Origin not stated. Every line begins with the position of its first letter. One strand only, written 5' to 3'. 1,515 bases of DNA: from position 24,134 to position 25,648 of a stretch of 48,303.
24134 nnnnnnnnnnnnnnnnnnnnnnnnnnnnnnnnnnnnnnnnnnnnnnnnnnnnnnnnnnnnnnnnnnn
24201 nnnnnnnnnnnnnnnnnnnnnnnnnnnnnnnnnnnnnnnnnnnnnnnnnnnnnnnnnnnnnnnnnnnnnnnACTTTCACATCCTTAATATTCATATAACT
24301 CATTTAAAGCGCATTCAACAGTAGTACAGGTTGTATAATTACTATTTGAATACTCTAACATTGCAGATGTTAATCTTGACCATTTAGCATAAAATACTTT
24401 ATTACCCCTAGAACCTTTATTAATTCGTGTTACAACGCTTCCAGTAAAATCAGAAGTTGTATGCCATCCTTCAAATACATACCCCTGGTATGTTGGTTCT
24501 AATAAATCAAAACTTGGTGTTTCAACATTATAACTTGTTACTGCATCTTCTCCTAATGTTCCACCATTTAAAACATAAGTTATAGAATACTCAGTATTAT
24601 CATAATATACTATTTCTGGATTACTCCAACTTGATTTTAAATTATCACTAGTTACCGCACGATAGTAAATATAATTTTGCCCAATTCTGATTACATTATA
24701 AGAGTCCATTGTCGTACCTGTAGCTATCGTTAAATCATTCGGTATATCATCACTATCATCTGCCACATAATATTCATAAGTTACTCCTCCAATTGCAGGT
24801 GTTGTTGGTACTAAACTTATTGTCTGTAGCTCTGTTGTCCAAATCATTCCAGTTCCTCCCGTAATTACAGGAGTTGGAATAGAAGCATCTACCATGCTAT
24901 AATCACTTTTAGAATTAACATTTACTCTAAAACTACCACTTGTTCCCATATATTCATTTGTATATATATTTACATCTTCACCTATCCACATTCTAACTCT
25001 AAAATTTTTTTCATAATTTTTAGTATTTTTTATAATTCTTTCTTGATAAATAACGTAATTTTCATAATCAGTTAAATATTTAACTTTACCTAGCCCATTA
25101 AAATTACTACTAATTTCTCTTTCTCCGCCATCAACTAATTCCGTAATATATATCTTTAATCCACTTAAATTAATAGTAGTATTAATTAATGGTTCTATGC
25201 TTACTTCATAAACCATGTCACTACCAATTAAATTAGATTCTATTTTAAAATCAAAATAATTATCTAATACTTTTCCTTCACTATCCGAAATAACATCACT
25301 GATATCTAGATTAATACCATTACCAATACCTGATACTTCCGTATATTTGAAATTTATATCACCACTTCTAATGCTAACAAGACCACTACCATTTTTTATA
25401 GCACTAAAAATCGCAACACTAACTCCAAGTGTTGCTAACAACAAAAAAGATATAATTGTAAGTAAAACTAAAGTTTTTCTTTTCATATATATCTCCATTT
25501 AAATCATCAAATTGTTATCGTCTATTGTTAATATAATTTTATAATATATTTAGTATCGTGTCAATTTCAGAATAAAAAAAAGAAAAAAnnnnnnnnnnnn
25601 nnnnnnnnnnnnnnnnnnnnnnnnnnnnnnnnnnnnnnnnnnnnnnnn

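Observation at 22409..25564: Locus A: a three-gene secreted-protein operon in which two tandem genes share a ~600-nt constant 5' module that carries a fossil of the upstream gene's 3' end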

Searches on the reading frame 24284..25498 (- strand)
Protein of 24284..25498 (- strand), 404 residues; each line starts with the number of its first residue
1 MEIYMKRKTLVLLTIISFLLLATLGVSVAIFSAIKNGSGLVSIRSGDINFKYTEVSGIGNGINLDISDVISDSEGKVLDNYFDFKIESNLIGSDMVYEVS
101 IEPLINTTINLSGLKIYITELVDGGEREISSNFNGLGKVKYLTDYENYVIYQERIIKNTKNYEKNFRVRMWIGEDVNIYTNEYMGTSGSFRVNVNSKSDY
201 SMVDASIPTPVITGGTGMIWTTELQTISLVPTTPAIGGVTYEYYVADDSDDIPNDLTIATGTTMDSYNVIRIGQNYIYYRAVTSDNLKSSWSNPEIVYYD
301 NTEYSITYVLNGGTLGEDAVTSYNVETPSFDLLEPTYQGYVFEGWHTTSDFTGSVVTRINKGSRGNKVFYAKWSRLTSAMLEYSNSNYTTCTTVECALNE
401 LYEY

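Call 6: search_protein_families(library=pfam, proteins=[window:24284-25498:-], max_evalue=0.1)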
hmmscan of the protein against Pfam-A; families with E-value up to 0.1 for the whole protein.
window:24284-25498:- (404 aa): 1 family
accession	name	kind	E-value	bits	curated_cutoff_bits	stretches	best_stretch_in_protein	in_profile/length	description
PF09479.16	Flg_new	-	7.2e-12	45.7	27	1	304-372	1-65/65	Listeria-Bacteroides repeat domain (List_Bact_rpt)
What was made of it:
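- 24284..25486 (-): g1, a 400-aa surface protein. It has an N-terminal hydrophobic anchor or signal (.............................), an unnamed beta-rich domain ('g1N'), an FN3-like segment, one Flg_new repeat and a 31-aa TAIL. Flg_new scores E=7e-12, above the Pfam cut-off (call 6).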

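Call 7: search_protein_families(library=ncbifam, proteins=[window:24284-25498:-], max_evalue=0.1)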
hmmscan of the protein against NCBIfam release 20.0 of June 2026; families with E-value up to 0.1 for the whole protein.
window:24284-25498:- (404 aa): 2 families
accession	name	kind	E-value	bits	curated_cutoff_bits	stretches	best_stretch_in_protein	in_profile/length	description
TIGR02543.1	List_Bact_rpt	repeat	3.9e-09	36.7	20.95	1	335-374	1-41/44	TIGR02543 family repeat protein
NF009074.0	PRK12409.1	equivalog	0.017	14.3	494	1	298-355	140-196/410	D-amino acid dehydrogenase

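Call 8: search_protein_families(library=phrogs, proteins=[window:24284-25498:-], max_evalue=0.1)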
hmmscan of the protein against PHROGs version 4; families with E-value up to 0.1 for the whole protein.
window:24284-25498:- (404 aa): 1 family
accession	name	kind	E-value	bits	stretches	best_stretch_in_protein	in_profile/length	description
phrog_28016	-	unknown function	0.033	15.5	0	166-214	5-54/87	-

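Call 33: find_homologous_proteins(query=window:24284-25498:-)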
Query window:24284-25498:- (404 aa): 21 proteins with E <= 0.001 among 4479 candidates.
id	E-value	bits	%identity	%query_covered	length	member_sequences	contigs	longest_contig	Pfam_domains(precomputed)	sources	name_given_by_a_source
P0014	1.7e-206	704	89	91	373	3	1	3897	PF09479.17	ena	-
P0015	3.1e-163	562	69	93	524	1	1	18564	PF00754.32,PF09479.17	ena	-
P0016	1.5e-155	536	67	91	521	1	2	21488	PF09479.17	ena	-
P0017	2.7e-155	535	66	91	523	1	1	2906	PF09479.17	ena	-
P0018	5.7e-148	511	64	91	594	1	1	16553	PF09479.17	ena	-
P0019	9.4e-148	511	64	91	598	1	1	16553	PF09479.17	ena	-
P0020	4.4e-139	482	60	91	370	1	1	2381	PF09479.17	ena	-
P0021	1.3e-121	425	57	85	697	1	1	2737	PF13385.14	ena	-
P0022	5.2e-114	400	53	92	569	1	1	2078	PF09479.17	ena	-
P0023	1.3e-52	197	46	51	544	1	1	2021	-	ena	-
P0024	3.1e-41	160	45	47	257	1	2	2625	-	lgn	-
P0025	1.2e-26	112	48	18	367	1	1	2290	PF09479.17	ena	-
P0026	2.3e-17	81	38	18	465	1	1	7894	PF09479.17,PF18998.7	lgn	-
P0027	2.3e-15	75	40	27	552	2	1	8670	-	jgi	-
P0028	1.4e-12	66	47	22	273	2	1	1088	PF09479.17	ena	-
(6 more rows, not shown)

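Call 34: find_encoding_contigs(protein=P0018, flank=10000, max_places=2)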
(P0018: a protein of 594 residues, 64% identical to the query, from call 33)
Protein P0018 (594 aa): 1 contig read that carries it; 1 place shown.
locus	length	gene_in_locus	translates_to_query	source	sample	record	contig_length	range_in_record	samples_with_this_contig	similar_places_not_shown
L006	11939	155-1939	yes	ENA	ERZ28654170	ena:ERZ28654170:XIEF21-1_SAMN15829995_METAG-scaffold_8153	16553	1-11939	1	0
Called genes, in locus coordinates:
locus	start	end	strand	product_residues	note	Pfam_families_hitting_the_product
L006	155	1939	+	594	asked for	PF09479:Flg_new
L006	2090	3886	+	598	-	PF09479:Flg_new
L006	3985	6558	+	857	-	PF00690:Cation_ATPase_N, PF00122:E1-E2_ATPase, PF00702:Hydrolase, PF13246:Cation_ATPase, PF00689:Cation_ATPase_C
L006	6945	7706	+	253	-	-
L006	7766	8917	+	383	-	PF20706:GT4-conflict, PF00534:Glycos_transf_1, PF13692:Glyco_trans_1_4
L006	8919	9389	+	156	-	PF08660:Alg14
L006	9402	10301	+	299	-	PF04101:Glyco_tran_28_C, PF04138:GtrA_DPMS_TM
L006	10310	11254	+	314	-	PF00535:Glycos_transf_2, PF10111:Glyco_tranf_2_2, PF13641:Glyco_tranf_2_3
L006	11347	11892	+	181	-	PF00293:NUDIX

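Call 35: find_encoding_contigs(protein=P0016, flank=10000, max_places=2)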
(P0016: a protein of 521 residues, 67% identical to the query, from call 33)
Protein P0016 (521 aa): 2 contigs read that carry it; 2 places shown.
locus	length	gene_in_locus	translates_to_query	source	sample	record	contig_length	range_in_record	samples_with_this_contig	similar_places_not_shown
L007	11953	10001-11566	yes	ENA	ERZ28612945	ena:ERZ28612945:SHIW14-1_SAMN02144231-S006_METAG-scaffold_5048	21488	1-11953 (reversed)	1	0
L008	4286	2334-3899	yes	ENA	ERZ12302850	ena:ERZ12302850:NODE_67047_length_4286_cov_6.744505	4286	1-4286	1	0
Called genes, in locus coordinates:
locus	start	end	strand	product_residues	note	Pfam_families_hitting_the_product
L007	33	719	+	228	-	PF03009:GDPD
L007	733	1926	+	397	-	PF00817:IMS, PF11799:IMS_C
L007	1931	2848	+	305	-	-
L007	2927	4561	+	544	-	PF01943:Polysacc_synt, PF03023:MurJ (weak)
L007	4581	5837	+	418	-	PF02388:FemAB, PF13480:Acetyltransf_6 (faint)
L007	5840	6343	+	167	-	-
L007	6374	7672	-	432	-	PF02388:FemAB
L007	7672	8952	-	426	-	PF02388:FemAB, PF13864:Enkurin (weak)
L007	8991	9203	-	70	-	-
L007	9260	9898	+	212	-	PF24675:NpmA (faint), PF02390:Methyltransf_4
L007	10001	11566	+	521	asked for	PF09479:Flg_new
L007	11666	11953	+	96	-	?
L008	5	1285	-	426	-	PF02388:FemAB, PF13864:Enkurin (weak)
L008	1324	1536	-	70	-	-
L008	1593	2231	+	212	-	PF24675:NpmA (faint), PF02390:Methyltransf_4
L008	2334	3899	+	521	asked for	PF09479:Flg_new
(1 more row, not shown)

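Call 36: find_encoding_contigs(protein=P0015, flank=10000, max_places=2)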
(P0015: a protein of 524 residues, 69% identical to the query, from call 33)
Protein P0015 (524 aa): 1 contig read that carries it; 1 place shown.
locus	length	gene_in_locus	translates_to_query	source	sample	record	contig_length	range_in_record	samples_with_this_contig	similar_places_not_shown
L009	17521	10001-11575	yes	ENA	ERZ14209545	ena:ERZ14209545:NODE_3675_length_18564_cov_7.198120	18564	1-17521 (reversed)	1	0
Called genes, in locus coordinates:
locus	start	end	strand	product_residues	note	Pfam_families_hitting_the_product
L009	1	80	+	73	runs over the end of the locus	-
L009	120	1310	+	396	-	PF00817:IMS, PF21999:IMS_HHH_1 (faint), PF11799:IMS_C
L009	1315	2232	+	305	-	-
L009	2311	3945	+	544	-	PF01943:Polysacc_synt, PF03023:MurJ (weak)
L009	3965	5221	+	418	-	PF02388:FemAB, PF13480:Acetyltransf_6 (faint)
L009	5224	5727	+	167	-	-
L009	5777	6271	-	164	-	-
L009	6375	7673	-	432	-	PF02388:FemAB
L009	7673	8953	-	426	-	PF02388:FemAB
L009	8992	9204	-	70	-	-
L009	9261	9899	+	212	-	PF24675:NpmA (faint), PF02390:Methyltransf_4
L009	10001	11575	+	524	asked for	PF09479:Flg_new, PF00754:F5_F8_type_C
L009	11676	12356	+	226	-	-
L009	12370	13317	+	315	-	-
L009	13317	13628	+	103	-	-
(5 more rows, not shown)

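Call 54: predict_structure(alignment_id=A3)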
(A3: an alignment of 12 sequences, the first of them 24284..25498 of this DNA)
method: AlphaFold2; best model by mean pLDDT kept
length: 404 residues; sequences in the alignment: 12
mean_pLDDT: 50.7   pTM: 0.37
mean pLDDT of the five models: 50.7, 50.6, 50.2, 46.8, 45.4
residues with pLDDT >= 90: 0; 70-90: 76; 50-70: 142; < 50: 186
segments of 3 or more residues with pLDDT < 50: 25-64, 66-68, 199-241, 255-273, 296-332, 352-367, 378-404
pLDDT, mean of each block of 10 residues (from residue 1): 65 77 47 29 29 31 47 60 64 67 73 81 77 58 80 70 74 72 66 60 25 23 23 30 55 41 32 51 56 51 34 27 31 52 60 44 49 53 35 38 33
secondary structure, 60 per line:
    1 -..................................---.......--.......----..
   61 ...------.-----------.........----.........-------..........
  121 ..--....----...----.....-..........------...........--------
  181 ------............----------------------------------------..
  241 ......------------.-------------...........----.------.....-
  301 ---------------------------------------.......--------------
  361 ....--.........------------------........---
elements in order: H2-35 E39-45 E48-54 E59-63 E82-90 E95-103 E114-122 E125-128 E149-155 E162-172 E187-198 E239-246 E273-283 E295-299 E340-346 E361-364 E367-375 H394-401

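Call 56: search_solved_structures(query=A3, max_evalue=1)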
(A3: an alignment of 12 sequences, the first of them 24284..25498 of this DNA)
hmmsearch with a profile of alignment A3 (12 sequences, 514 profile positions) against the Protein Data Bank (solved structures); distinct sequences matched with E-value up to 1: 6.
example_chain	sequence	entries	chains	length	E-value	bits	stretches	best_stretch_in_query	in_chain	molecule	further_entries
1m9s_A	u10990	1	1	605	0.0011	21.3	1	271-381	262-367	Internalin B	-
2y5p_A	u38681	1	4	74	0.0019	20.5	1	300-372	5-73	INTERNALIN B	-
9qr4_A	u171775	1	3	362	0.0048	19.2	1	271-372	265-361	Internalin B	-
2y5q_A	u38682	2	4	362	0.0049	19.1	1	271-372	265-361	INTERNALIN B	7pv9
9qr5_A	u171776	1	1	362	0.0059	18.9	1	272-372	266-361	Internalin B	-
7nms_A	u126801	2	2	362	0.0059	18.9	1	272-372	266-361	Internalin B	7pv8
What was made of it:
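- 24284..25486 (-): Its PDB relatives are the InlB B-repeat (call 56).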

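Call 59: fold_search(model_id=the predicted structure, library=pdb)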
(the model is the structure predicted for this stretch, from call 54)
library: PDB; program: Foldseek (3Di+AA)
matches with E <= 10: 1094; with E <= 0.001: 0
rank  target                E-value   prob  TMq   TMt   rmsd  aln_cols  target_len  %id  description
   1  3abz_A                4.5e-03  0.72  0.11  0.07  10.3       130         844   12  Crystal structure of Se-Met labeled Beta-glucosidase from Kluyveromyces marxianus (released 2010-08-11)
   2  7ueg_A                1.0e-02  0.94  0.16  0.29   7.8       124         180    8  Cryo-EM of bundling pili from Pyrobaculum calidifontis (released 2022-06-29)
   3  2okm                  1.2e-02  0.35  0.12  0.23   9.7       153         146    8  Crystal structure of ACE19, the collagen binding subdomain of Enterococcus faecalis surface protein ACE (released 2008-01-22)
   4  7kmp                  1.6e-02  0.63  0.13  0.06  17.6       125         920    8  Crystal structure of the GH31 alpha-xylosidase (Xac1773) from Xanthomonas citri (released 2021-05-26)
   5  2w91                  1.9e-02  0.47  0.15  0.11  16.4       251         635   11  Structure of a Streptococcus pneumoniae family 85 glycoside hydrolase, Endo-D. (released 2009-01-27)
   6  4lhs                  1.9e-02  0.35  0.10  0.11  10.2       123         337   11  Crystal structure of a putative GDSL-like lipase (BACOVA_00914) from Bacteroides ovatus ATCC 8483 at 1.40 A resolution (released 2013-08-07)
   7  7knc                  2.0e-02  0.60  0.13  0.06  17.3       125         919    8  Crystal structure of the GH31 alpha-xylosidase (Xac1773) from Xanthomonas citri (released 2021-05-26)
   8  4tlg_B                2.1e-02  0.82  0.14  0.15   7.8       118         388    8  Crystal structure of SEC14-like protein 4 (SEC14L4) (released 2014-07-02)
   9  6fig_A                2.1e-02  0.63  0.14  0.15   9.4       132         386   11  Crystal structure of the ANX1 ectodomain from Arabidopsis thaliana (released 2018-07-11)
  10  8jp7_A                2.5e-02  0.28  0.14  0.16  13.6       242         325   10  Cryo-EM structure of the head region of full-length ERGIC-53 with MCFD2 (Substate B) (released 2024-04-17)
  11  1f0l_A                2.7e-02  0.44  0.15  0.12  13.4       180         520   12  1.55 ANGSTROM CRYSTAL STRUCTURE OF WILD TYPE DIPHTHERIA TOXIN (released 2000-11-16)
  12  8g0g_A                3.0e-02  0.66  0.15  0.13  10.6       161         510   14  Crystal structure of diphtheria toxin H223Q/H257Q double mutant (pH 4.5) (released 2023-07-05)
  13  8a28_A                3.0e-02  0.51  0.15  0.16   8.9       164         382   10  Structure of the astacin zymogen of LAST-MAM from Limulus polyphemus (released 2022-10-19)
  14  5wtb_A                3.0e-02  0.33  0.14  0.16  18.2       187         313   10  Complex Structure of Staphylococcus aureus SdrE with human complement factor H (released 2017-07-19)
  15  3qs3_A                3.0e-02  0.23  0.10  0.19  13.4       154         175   10  Crystal structure of the biofilm forming subunit of the E. coli common pilus: donor strand complemented (DSC) EcpA (released 2012-02-22)
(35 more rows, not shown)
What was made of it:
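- The second-ranked Foldseek hit for g1 is an archaeal bundling pilin, 7ueg (probability 0.94 but TM 0.29, E=0.01; call 59).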

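Call 64: find_related_loci(query=A3, collection=genome_contigs, flank=10000)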
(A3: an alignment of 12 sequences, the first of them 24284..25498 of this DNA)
Query A3 (404 aa) in genome_contigs; peptide patterns used: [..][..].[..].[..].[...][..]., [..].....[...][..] (x = any residue, [..] = any of these).
186 stretches matched a pattern, but none encodes a relative of the query by tblastn (E <= 1e-3).

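Call 65: find_related_loci(query=A3, collection=metagenome_contigs, flank=10000)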
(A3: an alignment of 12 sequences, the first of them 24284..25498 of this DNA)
Query A3 (404 aa) in metagenome_contigs; peptide patterns used: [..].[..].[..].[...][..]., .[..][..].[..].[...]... (x = any residue, [..] = any of these).
314 stretches matched a pattern; 11 encode a relative of the query (tblastn E <= 1e-3); 11 distinct loci.
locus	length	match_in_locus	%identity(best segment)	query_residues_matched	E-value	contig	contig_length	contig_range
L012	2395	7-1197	96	1-397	0e+0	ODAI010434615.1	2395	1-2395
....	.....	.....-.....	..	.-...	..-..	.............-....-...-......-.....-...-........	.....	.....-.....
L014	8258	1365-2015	45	6-210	2e-49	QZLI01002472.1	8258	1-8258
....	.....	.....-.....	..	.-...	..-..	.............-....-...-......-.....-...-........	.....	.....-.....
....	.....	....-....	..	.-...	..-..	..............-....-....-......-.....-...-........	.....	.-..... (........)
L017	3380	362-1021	45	5-210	3e-47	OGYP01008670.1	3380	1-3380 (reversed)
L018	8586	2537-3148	45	6-197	3e-45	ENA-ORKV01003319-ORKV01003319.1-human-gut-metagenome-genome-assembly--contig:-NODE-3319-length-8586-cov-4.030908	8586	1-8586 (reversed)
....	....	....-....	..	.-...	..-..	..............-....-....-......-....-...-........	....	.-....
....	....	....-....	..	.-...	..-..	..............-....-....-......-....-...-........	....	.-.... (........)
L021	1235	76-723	43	6-210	3e-46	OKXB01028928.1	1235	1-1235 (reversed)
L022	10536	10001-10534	47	6-171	1e-38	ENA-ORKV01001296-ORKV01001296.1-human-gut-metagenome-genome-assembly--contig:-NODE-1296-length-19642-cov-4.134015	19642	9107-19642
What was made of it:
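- Tried and rejected: The g1 profile gave 11 loci, which were used (call 65).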

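Call 73: find_encoding_contigs(protein=P0024, flank=3000, max_places=3)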
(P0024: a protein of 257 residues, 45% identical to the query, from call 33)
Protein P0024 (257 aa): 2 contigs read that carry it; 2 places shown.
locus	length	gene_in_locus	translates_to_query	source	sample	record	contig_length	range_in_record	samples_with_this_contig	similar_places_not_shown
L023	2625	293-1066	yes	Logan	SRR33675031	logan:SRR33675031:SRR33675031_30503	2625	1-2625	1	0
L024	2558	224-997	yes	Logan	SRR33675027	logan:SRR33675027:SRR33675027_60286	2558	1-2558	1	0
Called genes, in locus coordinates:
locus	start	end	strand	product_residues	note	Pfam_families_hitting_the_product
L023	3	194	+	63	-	?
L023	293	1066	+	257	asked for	-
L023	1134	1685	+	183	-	-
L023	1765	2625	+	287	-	?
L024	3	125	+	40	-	?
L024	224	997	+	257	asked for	-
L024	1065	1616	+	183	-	-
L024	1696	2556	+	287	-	?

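Call 85: search_protein_families(library=pfam, proteins=[L023:1134-1685:+, L012:7-2346:+, P0016, P0019], max_evalue=0.01)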
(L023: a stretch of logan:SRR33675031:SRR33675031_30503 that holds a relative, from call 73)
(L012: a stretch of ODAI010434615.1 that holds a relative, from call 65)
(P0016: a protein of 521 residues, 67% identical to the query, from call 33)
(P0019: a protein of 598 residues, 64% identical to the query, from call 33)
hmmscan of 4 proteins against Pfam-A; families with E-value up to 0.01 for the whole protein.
L023:1134-1685:+ (183 aa): 0 families

L012:7-2346:+ (779 aa): 3 families
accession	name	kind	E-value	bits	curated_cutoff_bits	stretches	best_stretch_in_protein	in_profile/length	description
PF13306.12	LRR_5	-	2.1e-52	176.8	27.7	2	506-627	8-126/127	BspA type Leucine rich repeat region (6 copies)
PF09479.16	Flg_new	-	1.6e-15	57.4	27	2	304-372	1-65/65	Listeria-Bacteroides repeat domain (List_Bact_rpt)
PF13855.12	LRR_8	-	3.3e-10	40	27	0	519-563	11-56/61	Leucine rich repeat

P0016 (521 aa): 1 family
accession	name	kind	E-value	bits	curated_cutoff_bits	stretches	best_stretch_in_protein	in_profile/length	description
PF09479.16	Flg_new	-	1.5e-14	54.3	27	1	299-367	1-65/65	Listeria-Bacteroides repeat domain (List_Bact_rpt)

P0019 (598 aa): 1 family
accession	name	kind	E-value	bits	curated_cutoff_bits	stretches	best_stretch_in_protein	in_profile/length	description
PF09479.16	Flg_new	-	6.5e-17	61.9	27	2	301-369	1-65/65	Listeria-Bacteroides repeat domain (List_Bact_rpt)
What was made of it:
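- On Polymorphic toxin / CDI-Rhs type locus: The sister alleles carry F5/8 type C and BspA LRR modules (calls 36, 85).
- Closest known: Flg_new. Same: One allele adds BspA-type LRRs (calls 6, 56, 85).
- The alternative alleles carry binding-type domains: F5/8 type C, BspA LRR and, in related proteins, Laminin_G_3 (calls 33, 36, 85). The same position in sister strains holds non-phage adhesin-type modules (calls 36, 85).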
